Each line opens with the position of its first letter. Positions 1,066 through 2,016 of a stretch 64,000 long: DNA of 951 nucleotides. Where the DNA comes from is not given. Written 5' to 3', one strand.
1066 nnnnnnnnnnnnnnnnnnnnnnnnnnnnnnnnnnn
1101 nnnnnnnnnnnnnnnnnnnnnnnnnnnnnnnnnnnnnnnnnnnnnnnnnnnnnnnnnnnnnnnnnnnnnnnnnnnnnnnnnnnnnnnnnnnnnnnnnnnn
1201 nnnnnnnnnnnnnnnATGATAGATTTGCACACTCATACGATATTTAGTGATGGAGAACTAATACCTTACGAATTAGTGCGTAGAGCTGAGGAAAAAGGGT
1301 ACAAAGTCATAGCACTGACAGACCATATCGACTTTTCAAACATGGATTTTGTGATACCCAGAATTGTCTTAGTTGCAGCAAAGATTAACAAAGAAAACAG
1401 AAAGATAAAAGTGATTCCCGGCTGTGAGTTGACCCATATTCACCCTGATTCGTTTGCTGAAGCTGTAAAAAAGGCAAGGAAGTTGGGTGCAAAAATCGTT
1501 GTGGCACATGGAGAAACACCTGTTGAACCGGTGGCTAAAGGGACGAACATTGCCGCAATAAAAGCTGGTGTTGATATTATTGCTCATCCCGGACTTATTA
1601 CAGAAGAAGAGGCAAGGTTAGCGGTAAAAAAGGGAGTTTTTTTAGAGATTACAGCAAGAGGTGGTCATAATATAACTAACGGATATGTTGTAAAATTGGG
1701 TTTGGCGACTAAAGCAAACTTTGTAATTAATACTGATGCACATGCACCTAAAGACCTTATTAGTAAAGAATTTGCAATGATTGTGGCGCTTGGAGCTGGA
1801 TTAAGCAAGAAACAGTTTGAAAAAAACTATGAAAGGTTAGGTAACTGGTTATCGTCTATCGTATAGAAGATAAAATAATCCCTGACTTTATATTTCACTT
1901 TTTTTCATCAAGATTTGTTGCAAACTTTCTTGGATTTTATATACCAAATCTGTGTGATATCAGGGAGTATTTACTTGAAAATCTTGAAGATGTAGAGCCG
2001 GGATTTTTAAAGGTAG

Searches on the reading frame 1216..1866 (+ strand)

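Call 24: search_protein_families(library=pfam, proteins=[window:1216-1866:+], max_evalue=0.01)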
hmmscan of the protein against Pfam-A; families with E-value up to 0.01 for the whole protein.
window:1216-1866:+ (216 aa): 3 families
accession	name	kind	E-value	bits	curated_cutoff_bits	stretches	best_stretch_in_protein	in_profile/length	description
PF02811.25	PHP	-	8.8e-12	46.1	26.4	1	3-78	1-70/164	PHP domain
PF01876.22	RNase_P_p30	-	3.6e-07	30.3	35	1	19-146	17-144/214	RNase P subunit p30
PF19799.5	DUF6282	-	3e-05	24.2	26.8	1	1-95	2-89/196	Family of unknown function (DUF6282)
